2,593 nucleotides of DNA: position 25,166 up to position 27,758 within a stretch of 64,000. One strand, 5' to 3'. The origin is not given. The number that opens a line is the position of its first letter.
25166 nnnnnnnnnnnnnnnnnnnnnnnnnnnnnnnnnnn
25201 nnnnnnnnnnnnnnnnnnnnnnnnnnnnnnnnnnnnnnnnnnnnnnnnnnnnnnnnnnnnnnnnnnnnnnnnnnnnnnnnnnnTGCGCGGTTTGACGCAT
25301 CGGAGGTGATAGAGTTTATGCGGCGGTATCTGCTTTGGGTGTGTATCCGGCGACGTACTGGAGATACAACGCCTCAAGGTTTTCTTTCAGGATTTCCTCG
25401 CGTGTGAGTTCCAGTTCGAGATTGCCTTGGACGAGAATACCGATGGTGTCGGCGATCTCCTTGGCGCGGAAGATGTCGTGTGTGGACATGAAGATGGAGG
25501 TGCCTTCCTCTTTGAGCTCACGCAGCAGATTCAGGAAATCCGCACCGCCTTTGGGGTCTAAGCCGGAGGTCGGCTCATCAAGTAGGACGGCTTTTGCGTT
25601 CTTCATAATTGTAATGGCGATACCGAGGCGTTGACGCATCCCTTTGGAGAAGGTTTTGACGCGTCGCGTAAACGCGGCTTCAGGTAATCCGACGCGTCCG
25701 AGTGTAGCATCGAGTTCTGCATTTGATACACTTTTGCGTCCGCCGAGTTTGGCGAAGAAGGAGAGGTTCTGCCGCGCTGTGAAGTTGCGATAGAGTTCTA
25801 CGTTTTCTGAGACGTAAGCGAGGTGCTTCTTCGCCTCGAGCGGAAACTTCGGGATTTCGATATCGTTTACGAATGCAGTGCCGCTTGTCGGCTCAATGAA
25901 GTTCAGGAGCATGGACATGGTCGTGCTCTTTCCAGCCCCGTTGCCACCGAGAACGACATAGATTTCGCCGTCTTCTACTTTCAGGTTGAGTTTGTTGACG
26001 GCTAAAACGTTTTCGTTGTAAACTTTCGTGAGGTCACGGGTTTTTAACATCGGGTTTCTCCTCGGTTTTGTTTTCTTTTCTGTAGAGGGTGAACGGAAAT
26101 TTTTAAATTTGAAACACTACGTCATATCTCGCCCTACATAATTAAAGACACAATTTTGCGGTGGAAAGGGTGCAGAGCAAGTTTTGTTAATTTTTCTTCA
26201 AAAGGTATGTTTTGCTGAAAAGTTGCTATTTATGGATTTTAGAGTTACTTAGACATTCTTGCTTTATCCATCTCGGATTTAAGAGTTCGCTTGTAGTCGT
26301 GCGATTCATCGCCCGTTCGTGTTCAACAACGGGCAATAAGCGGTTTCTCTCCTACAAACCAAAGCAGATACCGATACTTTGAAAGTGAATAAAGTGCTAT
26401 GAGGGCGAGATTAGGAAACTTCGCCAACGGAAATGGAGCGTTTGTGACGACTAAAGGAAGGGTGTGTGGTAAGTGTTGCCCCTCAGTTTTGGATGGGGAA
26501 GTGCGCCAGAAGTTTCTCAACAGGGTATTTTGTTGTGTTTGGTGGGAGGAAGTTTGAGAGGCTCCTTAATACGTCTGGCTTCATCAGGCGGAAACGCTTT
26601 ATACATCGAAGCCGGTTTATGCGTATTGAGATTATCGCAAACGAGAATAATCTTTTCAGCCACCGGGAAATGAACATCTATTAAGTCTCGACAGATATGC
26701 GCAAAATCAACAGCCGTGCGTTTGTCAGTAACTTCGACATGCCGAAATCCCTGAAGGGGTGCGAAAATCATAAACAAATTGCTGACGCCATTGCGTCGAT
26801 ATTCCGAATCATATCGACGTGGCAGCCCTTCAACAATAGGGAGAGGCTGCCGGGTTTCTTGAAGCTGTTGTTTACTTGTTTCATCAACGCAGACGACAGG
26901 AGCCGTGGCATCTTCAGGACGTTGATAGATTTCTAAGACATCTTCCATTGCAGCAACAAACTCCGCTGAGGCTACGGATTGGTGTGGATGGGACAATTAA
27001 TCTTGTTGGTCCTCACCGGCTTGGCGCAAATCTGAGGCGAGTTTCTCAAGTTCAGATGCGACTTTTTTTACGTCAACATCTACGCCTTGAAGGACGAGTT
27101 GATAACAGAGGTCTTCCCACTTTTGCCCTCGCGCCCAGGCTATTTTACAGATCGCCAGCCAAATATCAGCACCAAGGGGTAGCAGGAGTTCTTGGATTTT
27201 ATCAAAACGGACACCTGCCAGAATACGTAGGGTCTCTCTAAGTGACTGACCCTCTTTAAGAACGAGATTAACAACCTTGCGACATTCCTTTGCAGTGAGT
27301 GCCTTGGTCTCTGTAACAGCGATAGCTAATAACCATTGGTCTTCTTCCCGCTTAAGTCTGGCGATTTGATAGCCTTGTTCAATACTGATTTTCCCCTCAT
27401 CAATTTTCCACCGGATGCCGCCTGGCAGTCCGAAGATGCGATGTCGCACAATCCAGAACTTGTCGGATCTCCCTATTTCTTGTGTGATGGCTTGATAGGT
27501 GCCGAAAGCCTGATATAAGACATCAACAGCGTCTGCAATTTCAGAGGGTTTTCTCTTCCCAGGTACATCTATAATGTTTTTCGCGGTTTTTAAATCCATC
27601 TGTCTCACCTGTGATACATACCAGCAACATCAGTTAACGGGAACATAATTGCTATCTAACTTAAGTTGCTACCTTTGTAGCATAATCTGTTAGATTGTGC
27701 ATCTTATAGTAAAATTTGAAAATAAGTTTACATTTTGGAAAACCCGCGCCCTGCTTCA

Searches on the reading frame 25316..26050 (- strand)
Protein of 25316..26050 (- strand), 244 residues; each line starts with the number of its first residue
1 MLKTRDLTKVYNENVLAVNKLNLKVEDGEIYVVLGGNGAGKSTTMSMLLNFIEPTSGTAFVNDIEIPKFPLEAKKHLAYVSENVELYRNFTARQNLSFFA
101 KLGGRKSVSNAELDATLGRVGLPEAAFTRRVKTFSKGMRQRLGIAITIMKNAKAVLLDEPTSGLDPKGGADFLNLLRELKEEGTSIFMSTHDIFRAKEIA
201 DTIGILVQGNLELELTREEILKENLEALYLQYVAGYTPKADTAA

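Call 5: search_protein_families(library=pfam, proteins=[window:25316-26050:-], max_evalue=0.01)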
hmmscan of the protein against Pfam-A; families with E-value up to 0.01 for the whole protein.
window:25316-26050:- (244 aa): 4 families
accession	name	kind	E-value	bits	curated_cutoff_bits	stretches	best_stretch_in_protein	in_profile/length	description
PF00005.33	ABC_tran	-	1.1e-28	101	25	1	19-162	2-137/137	ABC transporter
PF13304.12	AAA_21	-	2.4e-11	44.7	27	1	132-193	236-300/304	AAA domain, putative AbiEii toxin, Type IV TA system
PF02463.25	SMC_N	-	0.0045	16.9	40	0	59-205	72-211/220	RecF/RecN/SMC N terminal domain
PF13555.12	AAA_29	-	0.0089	16.2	27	0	9-52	5-46/61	P-loop containing region of AAA domain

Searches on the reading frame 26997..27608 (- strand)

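Call 7: search_protein_families(library=pfam, proteins=[window:26997-27608:-], max_evalue=0.001)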
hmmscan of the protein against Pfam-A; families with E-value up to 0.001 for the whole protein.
window:26997-27608:- (203 aa): 2 families
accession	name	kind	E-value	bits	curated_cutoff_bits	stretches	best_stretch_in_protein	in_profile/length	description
PF23433.1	DUF7119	-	9.6e-07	29.2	30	1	25-128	35-137/141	Family of unknown function (DUF7119)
PF17762.8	HTH_ParB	-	0.0003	21.3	22.6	1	21-114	5-98/102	ParB HTH domain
